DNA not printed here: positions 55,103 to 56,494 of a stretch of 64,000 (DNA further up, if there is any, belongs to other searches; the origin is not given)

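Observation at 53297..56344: Split sulfo/phosphono-pyruvate-decarboxylase-like TPP enzyme with methyltransferase and radical-SAM-like partner, no PEP mutase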

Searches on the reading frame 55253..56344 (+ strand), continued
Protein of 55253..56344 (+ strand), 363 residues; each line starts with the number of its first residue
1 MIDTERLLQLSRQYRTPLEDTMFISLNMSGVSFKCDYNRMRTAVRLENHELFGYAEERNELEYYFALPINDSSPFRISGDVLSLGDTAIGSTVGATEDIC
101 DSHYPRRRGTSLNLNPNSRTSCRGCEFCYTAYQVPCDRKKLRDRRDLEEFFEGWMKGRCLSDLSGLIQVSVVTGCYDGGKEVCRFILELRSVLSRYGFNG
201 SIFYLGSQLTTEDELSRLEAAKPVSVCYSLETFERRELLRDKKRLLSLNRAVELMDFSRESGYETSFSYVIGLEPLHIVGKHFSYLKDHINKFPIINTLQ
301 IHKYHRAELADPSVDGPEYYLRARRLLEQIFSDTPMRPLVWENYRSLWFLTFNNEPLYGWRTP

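Call 35: search_protein_families(library=pfam, proteins=[L023:7059-9113:+, L023:11714-13288:+, L032:11010-11765:+, L032:11798-13204:+, L035:10984-13239:+, L035:13232-13873:+, L035:13867-14967:+, L030:1780-2475:+, L030:2621-3574:+, L030:262-708:+], max_evalue=0.001)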
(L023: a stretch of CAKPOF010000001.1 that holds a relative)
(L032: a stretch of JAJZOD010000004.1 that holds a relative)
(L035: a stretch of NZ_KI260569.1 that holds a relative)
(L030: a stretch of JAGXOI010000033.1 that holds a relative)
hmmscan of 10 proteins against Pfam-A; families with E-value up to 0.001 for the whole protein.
L023:7059-9113:+ (684 aa): 3 families
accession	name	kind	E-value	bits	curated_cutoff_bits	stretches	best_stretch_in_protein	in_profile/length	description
PF09364.15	XFP_N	-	1.2e-75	255.1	23.7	1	3-336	4-351/364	XFP N-terminal domain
PF03894.20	XFP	-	5.1e-35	121.3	22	1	364-524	8-173/177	D-xylulose 5-phosphate/D-fructose 6-phosphate phosphoketolase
PF09363.15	XFP_C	-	0.00038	20.4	23.4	1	539-596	1-60/202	XFP C-terminal domain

L023:11714-13288:+ (524 aa): 3 families
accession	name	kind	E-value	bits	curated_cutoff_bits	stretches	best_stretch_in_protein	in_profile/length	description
PF00239.26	Resolvase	-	1.3e-23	84.1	23.3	1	3-152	3-144/145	Resolvase, N terminal domain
PF07508.19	Recombinase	-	2.6e-22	79.4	21.1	1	179-300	4-101/102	Recombinase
PF13408.12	Zn_ribbon_recom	-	3.7e-07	30.9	25.3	1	317-375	2-57/58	Recombinase zinc beta ribbon domain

L032:11010-11765:+ (251 aa): 10 families
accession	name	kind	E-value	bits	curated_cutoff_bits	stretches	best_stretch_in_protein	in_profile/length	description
PF13847.12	Methyltransf_31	-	9.8e-15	54.9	27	1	51-157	4-110/145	Methyltransferase domain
PF13649.12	Methyltransf_25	-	1.7e-12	48.3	27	1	54-152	1-97/97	Methyltransferase domain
PF08241.18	Methyltransf_11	-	2.4e-10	41.3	21.2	1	55-156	1-95/95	Methyltransferase domain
PF13489.12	Methyltransf_23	-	8.9e-08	32.5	27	1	41-159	12-119/164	Methyltransferase domain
PF08242.18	Methyltransf_12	-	2.5e-07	31.7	30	1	55-154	1-98/98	Methyltransferase domain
PF01209.24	Ubie_methyltran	-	9.7e-06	25.5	20.1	1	46-160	43-155/233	ubiE/COQ5 methyltransferase family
PF05175.20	MTS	-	1.1e-05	25.6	23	1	40-164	24-146/170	Methyltransferase small domain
PF01135.25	PCMT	-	5.5e-05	23.5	20.3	1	40-133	66-146/210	Protein-L-isoaspartate(D-aspartate) O-methyltransferase (PCMT)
PF24675.1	NpmA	-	7.9e-05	22.5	60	1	51-148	24-124/214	16S rRNA (adenine(1408)-N(1))-methyltransferase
PF08003.17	Methyltransf_9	-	0.00029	20.4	23.8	1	48-121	113-187/315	Protein of unknown function (DUF1698)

L032:11798-13204:+ (468 aa): 0 families

L035:10984-13239:+ (751 aa): 3 families
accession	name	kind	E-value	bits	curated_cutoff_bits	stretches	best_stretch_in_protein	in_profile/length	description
PF09364.15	XFP_N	-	5.7e-80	269.3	23.7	1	12-344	9-355/364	XFP N-terminal domain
PF03894.20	XFP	-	2.1e-36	125.8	22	1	379-543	4-176/177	D-xylulose 5-phosphate/D-fructose 6-phosphate phosphoketolase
PF09363.15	XFP_C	-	4.8e-26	91.9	23.4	1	562-727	8-175/202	XFP C-terminal domain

L035:13232-13873:+ (213 aa): 3 families
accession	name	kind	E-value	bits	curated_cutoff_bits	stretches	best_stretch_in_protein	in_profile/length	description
PF00702.32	Hydrolase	-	7.4e-12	46.5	26.4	1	9-182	2-191/191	haloacid dehalogenase-like hydrolase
PF13419.12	HAD_2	-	6.8e-11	43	23.8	1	11-185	1-175/178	Haloacid dehalogenase-like hydrolase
PF13242.12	Hydrolase_like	-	0.00022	21.5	22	1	143-187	3-47/75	HAD-hyrolase-like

L035:13867-14967:+ (366 aa): 0 families

L030:1780-2475:+ (231 aa): 11 families
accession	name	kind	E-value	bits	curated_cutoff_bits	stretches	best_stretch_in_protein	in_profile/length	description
PF13649.12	Methyltransf_25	-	7.4e-22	78.3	27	1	48-143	1-97/97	Methyltransferase domain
PF08241.18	Methyltransf_11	-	4.2e-21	75.8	21.2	1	49-146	1-94/95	Methyltransferase domain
PF13847.12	Methyltransf_31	-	2.6e-17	63.3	27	1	46-149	5-111/145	Methyltransferase domain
PF01209.24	Ubie_methyltran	-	9.1e-11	42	20.1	1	35-149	38-153/233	ubiE/COQ5 methyltransferase family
PF03848.20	TehB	-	5.4e-10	39.5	20.4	1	25-135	14-123/193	Tellurite resistance protein TehB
PF13489.12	Methyltransf_23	-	6.9e-10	39.3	27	1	45-155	23-124/164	Methyltransferase domain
PF08242.18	Methyltransf_12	-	9.5e-10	39.5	30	1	49-144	1-97/98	Methyltransferase domain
PF02353.26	CMAS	-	2.8e-06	27.3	27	1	39-152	54-169/273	Mycolic acid cyclopropane synthetase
PF05175.20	MTS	-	6.8e-06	26.3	23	1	37-154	24-145/170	Methyltransferase small domain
PF05724.17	TPMT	-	9.7e-06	25.8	26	1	14-82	3-75/218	Thiopurine S-methyltransferase (TPMT)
PF01555.25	N6_N4_Mtase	-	0.00027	21.4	26.7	0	104-156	8-60/221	DNA methylase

L030:2621-3574:+ (317 aa): 4 families
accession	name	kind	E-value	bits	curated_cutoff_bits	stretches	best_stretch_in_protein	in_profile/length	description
PF01336.31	tRNA_anti-codon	-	2.6e-14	53.3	27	1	73-164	1-74/75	OB-fold nucleic acid binding domain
PF17244.8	CDC24_OB3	-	4.7e-05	23.7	25.4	1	68-133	4-63/216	Cell division control protein 24, OB domain 3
PF21473.3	Ssb-like_OB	-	5.3e-05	23.8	24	0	85-133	29-74/97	Single-stranded DNA binding protein Ssb-like, OB fold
PF13742.12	tRNA_anti_2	-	0.00096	19.8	27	0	63-133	10-75/95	OB-fold nucleic acid binding domain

L030:262-708:+ (148 aa): 0 families

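Call 37: predict_structure(alignment_id=A1)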
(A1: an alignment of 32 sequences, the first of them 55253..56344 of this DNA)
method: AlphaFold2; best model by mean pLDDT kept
length: 363 residues; sequences in the alignment: 32
mean_pLDDT: 90.2   pTM: 0.89
mean pLDDT of the five models: 90.2, 90.0, 89.3, 88.3, 85.1
residues with pLDDT >= 90: 258; 70-90: 83; 50-70: 18; < 50: 4
segments of 3 or more residues with pLDDT < 50: 134-137
pLDDT, mean of each block of 10 residues (from residue 1): 93 95 95 90 90 91 92 94 95 85 78 75 74 57 91 92 94 82 95 97 93 96 95 93 90 98 97 98 98 95 86 94 98 94 84 90 78
secondary structure, 60 per line:
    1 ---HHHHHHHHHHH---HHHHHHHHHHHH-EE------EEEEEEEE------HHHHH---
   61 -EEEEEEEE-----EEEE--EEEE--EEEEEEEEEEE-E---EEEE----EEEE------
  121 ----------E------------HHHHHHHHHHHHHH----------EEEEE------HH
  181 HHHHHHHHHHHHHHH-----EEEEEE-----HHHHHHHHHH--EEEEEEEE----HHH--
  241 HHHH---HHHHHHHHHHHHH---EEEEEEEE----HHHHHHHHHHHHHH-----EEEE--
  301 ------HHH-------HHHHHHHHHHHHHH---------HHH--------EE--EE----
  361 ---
elements in order: H4-14 H18-29 E39-46 H53-57 E62-69 E75-78 E81-84 E87-97 E103-106 E111-114 H144-157 E168-172 H179-195 E201-206 H212-221 E224-231 H241-244 H248-260 E264-271 H276-289 E295-298 H317-330

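Call 40: fold_search(model_id=the predicted structure, library=pdb)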
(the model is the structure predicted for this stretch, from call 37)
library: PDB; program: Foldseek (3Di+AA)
matches with E <= 10: 1670; with E <= 0.001: 67
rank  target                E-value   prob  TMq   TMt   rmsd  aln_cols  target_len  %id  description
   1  5exi                  4.3e-07  1.00  0.44  0.55   4.5       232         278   16  Crystal structure of M. tuberculosis lipoyl synthase at 2.28 A resolution (released 2016-08-10)
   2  5exj                  8.8e-07  1.00  0.42  0.52   5.2       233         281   15  Crystal structure of M. tuberculosis lipoyl synthase at 1.64 A resolution (released 2016-08-10)
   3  5exk_E                1.9e-06  1.00  0.43  0.50   4.9       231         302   15  Crystal structure of M. tuberculosis lipoyl synthase with 6-thiooctanoyl peptide intermediate (released 2016-08-10)
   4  5exk_A                2.9e-06  1.00  0.44  0.51   5.0       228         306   15  Crystal structure of M. tuberculosis lipoyl synthase with 6-thiooctanoyl peptide intermediate (released 2016-08-10)
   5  9ccb                  4.0e-06  1.00  0.43  0.38  13.9       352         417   15  X-ray crystal structure of methyl-coenzyme M reductase glutamine methylase (MgmA) from Methanothermobacter marburgensis  (released 2025-01-01)
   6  5exk_I                5.4e-06  1.00  0.44  0.53   4.7       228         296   15  Crystal structure of M. tuberculosis lipoyl synthase with 6-thiooctanoyl peptide intermediate (released 2016-08-10)
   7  5exk_C                7.7e-06  1.00  0.43  0.51   4.9       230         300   15  Crystal structure of M. tuberculosis lipoyl synthase with 6-thiooctanoyl peptide intermediate (released 2016-08-10)
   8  4u0p                  1.2e-05  1.00  0.47  0.58   4.2       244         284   14  The Crystal Structure of Lipoyl Synthase in Complex with S-Adenosyl Homocysteine (released 2014-08-20)
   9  5v1s_A                1.7e-05  1.00  0.41  0.36   4.8       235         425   16  Crystal structure of Streptococcus suis SuiB bound to S-adenosylmethionine (released 2017-08-30)
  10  5exk_G                2.1e-05  1.00  0.43  0.52   5.0       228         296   15  Crystal structure of M. tuberculosis lipoyl synthase with 6-thiooctanoyl peptide intermediate (released 2016-08-10)
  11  9c19_B                2.9e-05  1.00  0.46  0.54   4.5       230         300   13  Structure of human LIAS (released 2025-07-09)
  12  3qqw_C                3.5e-05  1.00  0.29  0.34  10.9       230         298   11  Crystal structure of a putative lyase (Reut_B4148) from Ralstonia eutropha JMP134 at 2.44 A resolution (released 2011-03-02)
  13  8vdw_A                4.4e-05  1.00  0.42  0.46   5.5       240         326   15  X-Ray Crystal Structure of the biotin synthase from V. parvula (released 2024-01-24)
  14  8v0j_B                4.7e-05  1.00  0.46  0.54   4.5       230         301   13  Structure of the complex between Human LIAS and H-protein in the presence of s-adenosyl-l-methionine (released 2025-08-20)
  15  6xig_A                5.0e-05  1.00  0.44  0.42   7.3       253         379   16  X-ray crystal structure of MqnE from Pedobacter heparinus (released 2020-07-15)
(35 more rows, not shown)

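Call 42: search_protein_families(library=pfam, proteins=[L035:13867-14967:+, L035:14964-15749:+, L035:15751-16539:+, L035:16490-17515:+, L035:17624-18565:+, L035:18502-19482:+, L035:8298-9764:-, L035:7416-8231:-, L035:5894-7375:+, L035:9953-11002:+], max_evalue=0.01)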
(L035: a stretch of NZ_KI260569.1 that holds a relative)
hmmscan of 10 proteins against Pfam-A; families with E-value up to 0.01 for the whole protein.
L035:13867-14967:+ (366 aa): 0 families

L035:14964-15749:+ (261 aa): 0 families

L035:15751-16539:+ (262 aa): 1 family
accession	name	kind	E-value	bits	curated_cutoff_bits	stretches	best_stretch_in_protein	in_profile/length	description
PF06182.17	ABC2_membrane_6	-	2.6e-34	119.4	22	1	36-261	5-229/229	ABC-2 family transporter protein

L035:16490-17515:+ (341 aa): 2 families
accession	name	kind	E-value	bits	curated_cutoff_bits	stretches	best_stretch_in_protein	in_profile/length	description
PF00005.33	ABC_tran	-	2.2e-24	87.1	25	1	58-202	1-136/137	ABC transporter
PF13304.12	AAA_21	-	7.4e-09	36.5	27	1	163-234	226-299/304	AAA domain, putative AbiEii toxin, Type IV TA system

L035:17624-18565:+ (313 aa): 1 family
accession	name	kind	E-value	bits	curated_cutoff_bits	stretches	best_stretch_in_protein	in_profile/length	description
PF00528.27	BPD_transp_1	-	3.7e-17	63.1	26.4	1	99-304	2-180/184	Binding-protein-dependent transport system inner membrane component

L035:18502-19482:+ (326 aa): 1 family
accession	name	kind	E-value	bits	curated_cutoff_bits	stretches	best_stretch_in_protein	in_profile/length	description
PF00528.27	BPD_transp_1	-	0.00013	22.2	26.4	1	123-319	4-182/184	Binding-protein-dependent transport system inner membrane component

L035:8298-9764:- (488 aa): 2 families
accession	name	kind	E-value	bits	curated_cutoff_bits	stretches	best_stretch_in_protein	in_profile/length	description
PF01120.23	Alpha_L_fucos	-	8.5e-67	226.5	25.2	1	10-319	23-341/345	Alpha-L-fucosidase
PF14871.12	GHL6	-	0.00027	21.6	35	1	76-137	2-60/132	Hypothetical glycosyl hydrolase 6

L035:7416-8231:- (271 aa): 9 families
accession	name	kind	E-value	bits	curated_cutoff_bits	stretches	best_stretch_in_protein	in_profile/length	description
PF01381.28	HTH_3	-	1.4e-17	63.9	23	1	20-70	4-54/55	Helix-turn-helix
PF12844.13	HTH_19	-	9.3e-10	38.7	30.2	1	20-73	7-60/64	Helix-turn-helix domain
PF13560.12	HTH_31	-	7.9e-09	36.1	27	1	19-67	8-57/64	Helix-turn-helix domain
PF13518.12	HTH_28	-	0.00014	22.3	25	1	18-47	5-34/52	Helix-turn-helix domain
PF08279.18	HTH_11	-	0.0006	20.1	25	1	19-44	9-34/55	HTH domain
PF13384.12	HTH_23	-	0.0008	19.6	24.6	1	18-45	10-37/50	Homeodomain-like domain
PF15943.11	YdaS_toxin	-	0.0054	17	30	0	27-46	10-29/65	Bacterial toxin YdaS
PF22495.2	HTH_92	-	0.007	16.1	27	0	21-53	4-36/45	RsaL-like HTH domain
PF13443.12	HTH_26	-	0.0073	17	22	0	22-72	7-58/63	Cro/C1-type HTH DNA-binding domain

L035:5894-7375:+ (493 aa): 2 families
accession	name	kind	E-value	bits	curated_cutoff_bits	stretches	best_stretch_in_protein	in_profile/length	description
PF07364.17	DUF1485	-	4.1e-95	318.8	22.8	1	4-287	1-288/290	Metallopeptidase family M81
PF07171.17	MlrC_C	-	3.8e-49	167.7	27.2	1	301-471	1-177/178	MlrC C-terminus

L035:9953-11002:+ (349 aa): 0 families
